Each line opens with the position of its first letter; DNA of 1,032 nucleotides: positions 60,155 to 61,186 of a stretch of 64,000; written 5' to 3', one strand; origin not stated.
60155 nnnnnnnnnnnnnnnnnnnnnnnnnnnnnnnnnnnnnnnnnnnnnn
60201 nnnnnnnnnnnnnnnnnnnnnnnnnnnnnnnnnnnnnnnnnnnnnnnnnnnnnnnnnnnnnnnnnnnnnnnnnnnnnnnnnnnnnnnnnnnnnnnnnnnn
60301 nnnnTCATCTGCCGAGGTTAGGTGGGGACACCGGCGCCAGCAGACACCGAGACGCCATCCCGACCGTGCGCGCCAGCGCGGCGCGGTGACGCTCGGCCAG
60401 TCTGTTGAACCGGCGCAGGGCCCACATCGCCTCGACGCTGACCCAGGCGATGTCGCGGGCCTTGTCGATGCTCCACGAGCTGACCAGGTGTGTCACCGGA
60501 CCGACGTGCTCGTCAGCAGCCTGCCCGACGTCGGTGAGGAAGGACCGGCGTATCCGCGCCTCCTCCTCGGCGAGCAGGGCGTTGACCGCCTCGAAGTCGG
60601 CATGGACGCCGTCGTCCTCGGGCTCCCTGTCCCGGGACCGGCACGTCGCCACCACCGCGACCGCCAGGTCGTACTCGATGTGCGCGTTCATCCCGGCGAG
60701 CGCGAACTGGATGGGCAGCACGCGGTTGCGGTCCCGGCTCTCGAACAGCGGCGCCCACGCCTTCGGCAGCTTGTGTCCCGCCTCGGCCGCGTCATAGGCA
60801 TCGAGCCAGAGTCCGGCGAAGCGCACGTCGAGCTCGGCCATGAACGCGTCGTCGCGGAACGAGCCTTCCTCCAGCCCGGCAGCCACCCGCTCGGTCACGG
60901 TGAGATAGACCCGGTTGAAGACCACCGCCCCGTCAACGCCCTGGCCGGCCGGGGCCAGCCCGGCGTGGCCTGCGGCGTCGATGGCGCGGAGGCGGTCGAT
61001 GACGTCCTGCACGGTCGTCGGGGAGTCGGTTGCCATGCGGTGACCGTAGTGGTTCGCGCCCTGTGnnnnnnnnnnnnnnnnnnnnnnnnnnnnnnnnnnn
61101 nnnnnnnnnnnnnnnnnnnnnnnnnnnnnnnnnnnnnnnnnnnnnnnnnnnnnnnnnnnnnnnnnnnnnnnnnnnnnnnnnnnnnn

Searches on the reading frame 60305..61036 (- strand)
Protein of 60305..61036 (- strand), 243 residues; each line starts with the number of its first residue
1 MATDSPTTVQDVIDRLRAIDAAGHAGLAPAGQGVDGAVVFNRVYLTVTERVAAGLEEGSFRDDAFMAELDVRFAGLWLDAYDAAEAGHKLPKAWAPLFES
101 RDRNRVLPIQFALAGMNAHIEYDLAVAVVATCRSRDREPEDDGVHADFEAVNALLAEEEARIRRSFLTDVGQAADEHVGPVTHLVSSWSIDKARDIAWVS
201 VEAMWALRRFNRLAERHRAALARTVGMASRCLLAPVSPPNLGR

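Call 4: search_protein_families(library=pfam, proteins=[window:60305-61036:-], max_evalue=0.01)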
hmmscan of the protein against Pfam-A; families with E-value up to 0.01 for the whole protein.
window:60305-61036:- (243 aa): 1 family
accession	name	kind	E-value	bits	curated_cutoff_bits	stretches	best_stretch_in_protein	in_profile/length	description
PF19458.4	DUF5995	-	1.2e-63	214.8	27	1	9-235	1-225/225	Family of unknown function (DUF5995)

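Call 6: find_encoding_contigs(protein=window:60305-61036:-, flank=10000, max_places=6)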
Protein window:60305-61036:- (243 aa): 1 contig read that carries it; 1 place shown.
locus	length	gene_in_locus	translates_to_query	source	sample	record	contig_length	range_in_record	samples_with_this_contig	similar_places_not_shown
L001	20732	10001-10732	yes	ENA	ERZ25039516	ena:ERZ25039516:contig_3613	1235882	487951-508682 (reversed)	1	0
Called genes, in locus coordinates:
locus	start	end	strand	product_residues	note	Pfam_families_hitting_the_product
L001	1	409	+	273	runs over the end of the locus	PF00561:Abhydrolase_1, PF12146:Hydrolase_4, PF12697:Abhydrolase_6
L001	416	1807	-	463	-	PF00375:SDF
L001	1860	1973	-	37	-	-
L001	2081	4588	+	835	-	PF00270:DEAD, PF04851:ResIII (weak), PF22527:DEXQc_Suv3 (weak), PF00271:Helicase_C (weak), PF12029:DUF3516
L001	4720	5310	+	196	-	PF04542:Sigma70_r2, PF08281:Sigma70_r4_2, PF04545:Sigma70_r4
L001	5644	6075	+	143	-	-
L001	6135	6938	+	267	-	-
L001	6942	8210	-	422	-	PF03372:Exo_endo_phos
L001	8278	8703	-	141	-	PF01243:PNPOx_N, PF12900:Pyridox_ox_2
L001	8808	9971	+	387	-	PF01139:RtcB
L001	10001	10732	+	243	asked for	PF19458:DUF5995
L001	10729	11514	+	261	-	PF00561:Abhydrolase_1, PF00975:Thioesterase, PF12697:Abhydrolase_6, PF12146:Hydrolase_4, PF07859:Abhydrolase_3 (weak)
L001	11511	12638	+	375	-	PF06224:AlkZ-like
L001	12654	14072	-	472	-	PF07063:HGLS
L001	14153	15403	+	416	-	PF01565:FAD_binding_4, PF04030:ALO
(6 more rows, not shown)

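Call 8: find_homologous_proteins(query=window:60305-61036:-, max_evalue=0.001)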
Query window:60305-61036:- (243 aa): 2618 proteins with E <= 0.001 among 7363 candidates; the best 120 are listed.
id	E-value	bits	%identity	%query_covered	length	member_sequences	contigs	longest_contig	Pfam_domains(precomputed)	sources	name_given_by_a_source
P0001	4.8e-155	532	100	100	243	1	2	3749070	PF19458.5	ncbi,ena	-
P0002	1.6e-86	308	68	94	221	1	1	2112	PF19458.5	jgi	jgi:hypothetical protein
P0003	3.8e-86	307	67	95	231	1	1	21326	PF19458.5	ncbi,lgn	-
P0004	1.6e-85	305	69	95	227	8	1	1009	PF19458.5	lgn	-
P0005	4.5e-85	303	64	96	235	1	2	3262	PF19458.5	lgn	-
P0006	6.0e-85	303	65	96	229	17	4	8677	PF19458.5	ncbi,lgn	ncbi:MAG TPA: DUF5995 family protein [Actinomycetes bacterium]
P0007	6.1e-85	303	64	95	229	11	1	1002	PF19458.5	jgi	jgi:hypothetical protein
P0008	1.3e-84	301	64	96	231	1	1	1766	PF19458.5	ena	-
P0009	1.9e-84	301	54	95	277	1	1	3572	PF19458.5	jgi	-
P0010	4.4e-84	300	64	97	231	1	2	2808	PF19458.5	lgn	-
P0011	4.7e-84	300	62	95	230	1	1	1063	PF19458.5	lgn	-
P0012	1.3e-83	298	62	95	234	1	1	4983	PF19458.5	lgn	-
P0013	2.3e-83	297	64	95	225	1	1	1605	PF19458.5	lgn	-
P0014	3.8e-83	297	65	96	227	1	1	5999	PF19458.5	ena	-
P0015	3.9e-83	297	64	95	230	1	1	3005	PF19458.5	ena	-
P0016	4.4e-83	296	65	95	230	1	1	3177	PF19458.5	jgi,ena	-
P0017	7.5e-83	296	63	99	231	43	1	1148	PF19458.5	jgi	jgi:hypothetical protein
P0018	8.0e-83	296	65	96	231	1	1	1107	PF19458.5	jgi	-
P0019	2.5e-82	294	64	96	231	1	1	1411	PF19458.5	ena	-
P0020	2.8e-82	294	64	95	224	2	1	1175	PF19458.5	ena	-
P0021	2.8e-82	294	62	97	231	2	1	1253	PF19458.5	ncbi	-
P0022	3.6e-82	294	63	95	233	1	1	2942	PF19458.5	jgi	jgi:hypothetical protein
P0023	3.7e-82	293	63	95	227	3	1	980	PF19458.5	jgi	jgi:hypothetical protein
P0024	4.4e-82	293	66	95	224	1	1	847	PF19458.5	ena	-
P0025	4.8e-82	293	64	95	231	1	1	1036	PF19458.5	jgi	jgi:hypothetical protein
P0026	5.1e-82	293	63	95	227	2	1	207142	PF19458.5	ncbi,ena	-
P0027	6.7e-82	293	62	98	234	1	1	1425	PF19458.5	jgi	jgi:hypothetical protein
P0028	8.3e-82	292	62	98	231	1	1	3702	PF19458.5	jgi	jgi:hypothetical protein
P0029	9.2e-82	292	64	95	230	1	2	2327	PF19458.5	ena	-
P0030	9.5e-82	292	64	98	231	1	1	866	PF19458.5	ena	-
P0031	9.5e-82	292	62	97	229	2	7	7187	PF19458.5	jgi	jgi:hypothetical protein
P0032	1.5e-81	291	62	98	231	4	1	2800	PF19458.5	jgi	jgi:hypothetical protein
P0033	1.5e-81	291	63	95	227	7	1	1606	PF19458.5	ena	-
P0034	1.5e-81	291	63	97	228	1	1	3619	PF19458.5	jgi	jgi:hypothetical protein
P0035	1.7e-81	291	61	97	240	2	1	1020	PF19458.5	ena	-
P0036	1.8e-81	291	64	95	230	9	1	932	PF19458.5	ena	-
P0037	1.9e-81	291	63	95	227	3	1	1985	PF19458.5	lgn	-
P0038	2.0e-81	291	64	96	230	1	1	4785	PF19458.5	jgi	jgi:hypothetical protein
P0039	2.2e-81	291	62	95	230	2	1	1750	PF19458.5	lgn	-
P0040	2.5e-81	291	62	93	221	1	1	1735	PF19458.5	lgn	-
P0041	2.9e-81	291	63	95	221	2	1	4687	PF19458.5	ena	-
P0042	3.0e-81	291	63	95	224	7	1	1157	PF19458.5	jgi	-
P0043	3.2e-81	290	62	98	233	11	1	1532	PF19458.5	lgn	-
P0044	3.7e-81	290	63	98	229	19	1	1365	PF19458.5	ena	-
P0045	4.0e-81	290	62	97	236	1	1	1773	PF19458.5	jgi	jgi:hypothetical protein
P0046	5.2e-81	290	61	98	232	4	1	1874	PF19458.5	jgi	jgi:hypothetical protein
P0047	5.7e-81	290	62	97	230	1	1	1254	PF19458.5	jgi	jgi:hypothetical protein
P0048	7.0e-81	289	62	94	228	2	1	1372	PF19458.5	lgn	-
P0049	8.4e-81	289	64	95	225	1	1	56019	PF19458.5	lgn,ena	-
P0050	8.7e-81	289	63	95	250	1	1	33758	PF19458.5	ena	-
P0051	9.6e-81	289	61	97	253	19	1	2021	PF19458.5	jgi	jgi:hypothetical protein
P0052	1.1e-80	289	65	95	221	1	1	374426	PF19458.5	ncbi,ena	-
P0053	1.5e-80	288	64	95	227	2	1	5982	PF19458.5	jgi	-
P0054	2.3e-80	288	64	95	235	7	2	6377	PF19458.5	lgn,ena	-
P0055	2.4e-80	288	63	95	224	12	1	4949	PF19458.5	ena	-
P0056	2.8e-80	287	64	95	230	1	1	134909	PF19458.5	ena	-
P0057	2.9e-80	287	61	94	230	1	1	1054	PF19458.5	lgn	-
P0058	3.0e-80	287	62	95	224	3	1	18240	PF19458.5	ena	-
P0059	3.2e-80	287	63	93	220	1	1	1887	PF19458.5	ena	-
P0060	3.2e-80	287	62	95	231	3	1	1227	PF19458.5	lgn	-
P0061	3.5e-80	287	65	94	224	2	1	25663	PF19458.5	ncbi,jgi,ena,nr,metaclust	ncbi:MAG TPA: DUF5995 family protein, partial [Nocardioidaceae bacterium]|nr:DUF5995 family protein 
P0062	3.7e-80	287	65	94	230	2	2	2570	PF19458.5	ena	-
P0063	4.2e-80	287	63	95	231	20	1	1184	PF19458.5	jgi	jgi:hypothetical protein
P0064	4.4e-80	287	63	95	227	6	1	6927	PF19458.5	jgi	jgi:hypothetical protein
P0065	4.9e-80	287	62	95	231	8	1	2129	PF19458.5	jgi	-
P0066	5.9e-80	286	62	95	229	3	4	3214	PF19458.5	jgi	jgi:hypothetical protein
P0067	5.9e-80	286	62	97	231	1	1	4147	PF19458.5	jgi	jgi:Family of unknown function (DUF5995)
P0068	6.0e-80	286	61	97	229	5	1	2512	PF19458.5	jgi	jgi:Family of unknown function (DUF5995)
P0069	6.3e-80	286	64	95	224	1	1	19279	PF19458.5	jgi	-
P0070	6.5e-80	286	61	95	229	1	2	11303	PF19458.5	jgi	jgi:hypothetical protein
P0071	9.4e-80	286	64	95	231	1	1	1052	PF19458.5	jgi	jgi:hypothetical protein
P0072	1.1e-79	285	61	95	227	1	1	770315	PF19458.5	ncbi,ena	-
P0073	1.1e-79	285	60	99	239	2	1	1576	PF19458.5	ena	-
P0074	1.1e-79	285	62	95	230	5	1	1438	PF19458.5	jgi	jgi:hypothetical protein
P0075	1.2e-79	285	62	95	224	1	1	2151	PF19458.5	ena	-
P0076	1.2e-79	285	63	95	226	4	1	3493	PF19458.5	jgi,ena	-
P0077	1.2e-79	285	62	95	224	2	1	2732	PF19458.5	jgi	jgi:hypothetical protein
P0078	1.3e-79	285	64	95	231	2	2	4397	PF19458.5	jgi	jgi:hypothetical protein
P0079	1.3e-79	285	62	95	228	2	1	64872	PF19458.5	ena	-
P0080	1.4e-79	285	60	96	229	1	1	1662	PF19458.5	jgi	jgi:Family of unknown function (DUF5995)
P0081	1.5e-79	285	61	97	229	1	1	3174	PF19458.5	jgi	jgi:hypothetical protein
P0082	1.5e-79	285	63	95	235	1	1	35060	PF19458.5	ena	-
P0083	1.6e-79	285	62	97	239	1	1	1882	PF19458.5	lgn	-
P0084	2.0e-79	285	63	95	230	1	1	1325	PF19458.5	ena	-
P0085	2.2e-79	284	63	95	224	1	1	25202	PF19458.5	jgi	jgi:Family of unknown function (DUF5995)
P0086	2.4e-79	284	60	98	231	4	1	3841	PF19458.5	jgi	jgi:hypothetical protein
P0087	2.4e-79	284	63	95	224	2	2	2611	PF19458.5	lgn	-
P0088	2.5e-79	284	61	93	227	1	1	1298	PF19458.5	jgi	-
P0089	2.6e-79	284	62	95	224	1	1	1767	PF19458.5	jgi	jgi:hypothetical protein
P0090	2.7e-79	284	63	95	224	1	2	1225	PF19458.5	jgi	-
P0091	3.0e-79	284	63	95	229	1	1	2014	PF19458.5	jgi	jgi:hypothetical protein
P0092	3.2e-79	284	61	95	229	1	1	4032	PF19458.5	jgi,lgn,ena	-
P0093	3.2e-79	284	61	98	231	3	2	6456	PF19458.5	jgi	jgi:Family of unknown function (DUF5995)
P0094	3.6e-79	284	63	95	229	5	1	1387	PF19458.5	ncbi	-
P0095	3.6e-79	284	59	93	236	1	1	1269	PF19458.5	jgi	jgi:hypothetical protein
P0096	3.8e-79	284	64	93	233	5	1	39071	PF19458.5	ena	-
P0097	4.0e-79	284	61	95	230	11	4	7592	PF19458.5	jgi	jgi:hypothetical protein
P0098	4.2e-79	283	62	94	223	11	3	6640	PF19458.5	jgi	jgi:hypothetical protein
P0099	4.2e-79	283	62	97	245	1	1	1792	PF19458.5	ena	-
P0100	4.6e-79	283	63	94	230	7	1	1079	PF19458.5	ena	-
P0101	5.5e-79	283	62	94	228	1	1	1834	PF19458.5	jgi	jgi:hypothetical protein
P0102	5.5e-79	283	62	94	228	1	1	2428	PF19458.5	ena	-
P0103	6.1e-79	283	61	95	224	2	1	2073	PF19458.5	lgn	-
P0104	6.2e-79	283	59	96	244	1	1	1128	PF19458.5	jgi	jgi:Family of unknown function (DUF5995)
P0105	7.2e-79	283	61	96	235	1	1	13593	PF19458.5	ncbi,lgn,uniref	ncbi:DUF5995 family protein [Nocardioides sp.]|uniref:DUF5995 family protein n=1 Tax=Nocardioides sp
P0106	7.3e-79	283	62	94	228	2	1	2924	PF19458.5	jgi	jgi:hypothetical protein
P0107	7.7e-79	283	61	97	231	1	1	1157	PF19458.5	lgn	-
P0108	7.7e-79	283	63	95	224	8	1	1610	PF19458.5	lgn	-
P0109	7.8e-79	283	62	93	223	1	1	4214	PF19458.5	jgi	-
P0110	7.8e-79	283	63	95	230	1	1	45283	PF19458.5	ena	-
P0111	8.8e-79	282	61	96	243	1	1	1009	PF19458.5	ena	-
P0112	8.9e-79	282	61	95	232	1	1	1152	PF19458.5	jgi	jgi:hypothetical protein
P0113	9.9e-79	282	60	98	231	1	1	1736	PF19458.5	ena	-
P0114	1.0e-78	282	63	94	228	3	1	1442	PF19458.5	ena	-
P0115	1.1e-78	282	63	95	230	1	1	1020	PF19458.5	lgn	-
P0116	1.3e-78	282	61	95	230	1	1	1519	PF19458.5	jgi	jgi:hypothetical protein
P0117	1.4e-78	282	61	97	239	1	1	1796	PF19458.5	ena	-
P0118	1.6e-78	282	61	95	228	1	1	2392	PF19458.5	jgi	-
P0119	1.7e-78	281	61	95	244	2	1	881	PF19458.5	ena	-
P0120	1.7e-78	281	61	95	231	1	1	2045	PF19458.5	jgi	-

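Call 11: find_related_loci(query=A1, collection=genome_contigs, flank=8000)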
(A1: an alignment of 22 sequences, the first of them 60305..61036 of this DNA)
Query A1 (243 aa) in genome_contigs; peptide patterns used: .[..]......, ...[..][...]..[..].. (x = any residue, [..] = any of these).
599 stretches matched a pattern (row limit reached: there are more); 572 encode a relative of the query (tblastn E <= 1e-3); the best 80 are kept; 80 distinct loci.
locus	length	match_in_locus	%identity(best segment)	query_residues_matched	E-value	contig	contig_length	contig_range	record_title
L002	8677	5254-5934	65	3-236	6e-90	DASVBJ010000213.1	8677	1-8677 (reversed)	MAG TPA_asm: Actinomycetes bacterium isolate SMAG_U1976 k141_369549, whole genome shotgun sequence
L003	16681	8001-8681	65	3-238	2e-88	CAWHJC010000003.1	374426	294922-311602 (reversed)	MAG: uncultured Actinomycetota bacterium isolate MFD02840.bin.3.655 genome assembly, contig: contig_10959, whole genome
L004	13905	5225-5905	62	3-238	1e-87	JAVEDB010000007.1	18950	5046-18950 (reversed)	MAG: Actinomycetota bacterium isolate BP_167 scaffold_1292780, whole genome shotgun sequence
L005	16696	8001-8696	62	1-238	4e-87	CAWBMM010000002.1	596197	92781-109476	MAG: uncultured Actinomycetota bacterium isolate MFD02159.bin.2.90 genome assembly, contig: contig_15971, whole genome s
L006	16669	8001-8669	61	7-238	3e-85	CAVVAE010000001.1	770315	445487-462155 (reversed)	MAG: uncultured Actinomycetota bacterium isolate MFD04212.bin.1.240 genome assembly, contig: contig_11393, whole genome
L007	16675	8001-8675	63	8-240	5e-85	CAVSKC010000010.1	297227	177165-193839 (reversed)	MAG: uncultured Actinomycetota bacterium isolate MFD09212.bin.2.128 genome assembly, contig: contig_66856, whole genome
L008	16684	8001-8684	58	3-239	1e-84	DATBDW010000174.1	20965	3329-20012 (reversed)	MAG TPA_asm: Actinomycetes bacterium isolate SMAG_U5821 k141_1123452, whole genome shotgun sequence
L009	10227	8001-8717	59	3-243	1e-84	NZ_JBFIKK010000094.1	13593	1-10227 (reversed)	MAG: Nocardioides sp. isolate Mix_sand12.2021.10.D.3 k141_449501_length_13593_cov_12.6387, whole genome shotgun sequence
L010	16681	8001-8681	59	7-239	5e-83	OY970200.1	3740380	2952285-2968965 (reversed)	MAG: uncultured Acidimicrobiia bacterium isolate MFD03066.bin.1.45 genome assembly, chromosome: 1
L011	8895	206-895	59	1-238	3e-82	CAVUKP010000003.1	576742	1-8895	MAG: uncultured Thermoleophilia bacterium isolate MFD00392.bin.2.324 genome assembly, contig: contig_11712, whole genome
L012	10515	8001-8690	59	8-243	3e-81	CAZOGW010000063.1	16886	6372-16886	MAG TPA_asm: uncultured Acidimicrobiaceae bacterium isolate SRP344714_co2_353 genome assembly, contig: NODE_8786_length_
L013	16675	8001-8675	62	6-238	4e-80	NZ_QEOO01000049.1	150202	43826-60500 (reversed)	Nocardioides speluncae strain YIM ART13 s.ART13_Contig12, whole genome shotgun sequence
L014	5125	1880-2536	60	9-236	6e-80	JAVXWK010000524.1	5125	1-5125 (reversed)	MAG: Pseudonocardiales bacterium isolate BP_312 scaffold_1616009, whole genome shotgun sequence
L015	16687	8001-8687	59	2-237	5e-79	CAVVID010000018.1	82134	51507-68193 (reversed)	MAG: uncultured Actinomycetota bacterium isolate MFD02840.bin.3.103 genome assembly, contig: contig_20152, whole genome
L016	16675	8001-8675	57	8-239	5e-79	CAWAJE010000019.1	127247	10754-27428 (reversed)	MAG: uncultured Actinomycetota bacterium isolate MFD02581.bin.2.198 genome assembly, contig: contig_2223, whole genome s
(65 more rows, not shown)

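Call 38: find_encoding_contigs(protein=P0003, flank=6000, max_places=2)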
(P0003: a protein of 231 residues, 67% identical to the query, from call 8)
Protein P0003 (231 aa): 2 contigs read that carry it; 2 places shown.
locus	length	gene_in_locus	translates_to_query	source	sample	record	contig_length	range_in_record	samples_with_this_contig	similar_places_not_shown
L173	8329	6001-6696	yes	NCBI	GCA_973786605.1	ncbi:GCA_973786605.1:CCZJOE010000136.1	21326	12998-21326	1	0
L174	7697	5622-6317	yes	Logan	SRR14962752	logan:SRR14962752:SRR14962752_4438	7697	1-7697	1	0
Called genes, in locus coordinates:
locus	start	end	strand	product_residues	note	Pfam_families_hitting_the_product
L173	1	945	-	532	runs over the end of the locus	PF00005:ABC_tran, PF02463:SMC_N (faint), PF13555:AAA_29 (faint), PF13401:AAA_22 (faint), PF12848:ABC_tran_Xtn, PF00005:ABC_tran, PF13304:AAA_21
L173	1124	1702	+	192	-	PF02632:BioY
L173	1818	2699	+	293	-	PF00501:AMP-binding (faint)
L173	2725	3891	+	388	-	PF00108:Thiolase_N, PF02803:Thiolase_C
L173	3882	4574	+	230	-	PF02463:SMC_N, PF00005:ABC_tran, PF13304:AAA_21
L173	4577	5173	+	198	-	PF02361:CbiQ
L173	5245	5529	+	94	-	-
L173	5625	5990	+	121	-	PF02635:DsrE (weak)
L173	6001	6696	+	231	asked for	PF19458:DUF5995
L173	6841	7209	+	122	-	-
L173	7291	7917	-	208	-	PF18854:baeRF_family10, PF03464:eRF1_2 (weak), PF18859:acVLRF1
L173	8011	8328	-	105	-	?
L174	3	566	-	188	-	?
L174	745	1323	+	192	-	PF02632:BioY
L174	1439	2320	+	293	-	PF00501:AMP-binding (faint)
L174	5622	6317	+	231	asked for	PF19458:DUF5995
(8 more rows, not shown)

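Call 47: search_protein_families(library=ncbifam, proteins=[window:60305-61036:-], max_evalue=0.001)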
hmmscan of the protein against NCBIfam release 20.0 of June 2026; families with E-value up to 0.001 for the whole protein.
window:60305-61036:- (243 aa): 0 families

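Call 48: predict_structure(alignment_id=A1)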
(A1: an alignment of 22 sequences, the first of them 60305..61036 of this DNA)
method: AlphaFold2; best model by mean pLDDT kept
length: 243 residues; sequences in the alignment: 22
mean_pLDDT: 85.8   pTM: 0.84
mean pLDDT of the five models: 85.8, 85.3, 83.2, 82.7, 81.9
residues with pLDDT >= 90: 135; 70-90: 79; 50-70: 23; < 50: 6
segments of 3 or more residues with pLDDT < 50: 240-243
pLDDT, mean of each block of 10 residues (from residue 1): 78 96 67 80 92 90 93 96 94 94 82 92 96 96 89 80 74 71 63 90 96 95 95 74 43
secondary structure, 60 per line:
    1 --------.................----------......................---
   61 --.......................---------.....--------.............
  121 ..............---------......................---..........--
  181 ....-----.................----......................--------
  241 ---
elements in order: H9-25 H36-57 H63-85 H95-99 H108-134 H144-165 H169-178 H181-184 H190-206 H211-232

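Call 62: search_protein_families(library=padloc, proteins=[window:60305-61036:-], max_evalue=0.001)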
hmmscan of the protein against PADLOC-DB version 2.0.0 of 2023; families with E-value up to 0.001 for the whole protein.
window:60305-61036:- (243 aa): 0 families

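Call 70: search_solved_structures(query=A1, max_evalue=1)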
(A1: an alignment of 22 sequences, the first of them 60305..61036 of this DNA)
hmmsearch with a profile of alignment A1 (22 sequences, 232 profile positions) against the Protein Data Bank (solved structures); distinct sequences matched with E-value up to 1: 4.
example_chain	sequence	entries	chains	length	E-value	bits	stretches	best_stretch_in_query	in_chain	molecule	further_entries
2p1m_A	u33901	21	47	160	0.18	14.4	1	63-156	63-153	SKP1-like protein 1A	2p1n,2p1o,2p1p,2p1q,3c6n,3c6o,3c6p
5hyw_B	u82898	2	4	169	0.2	14.2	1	63-156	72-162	SKP1-like protein 1A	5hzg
9o4k_D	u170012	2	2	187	0.24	14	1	63-157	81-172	SKP1-like protein 1A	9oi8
8k9c_A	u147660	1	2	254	0.57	12.8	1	49-116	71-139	Caprin-2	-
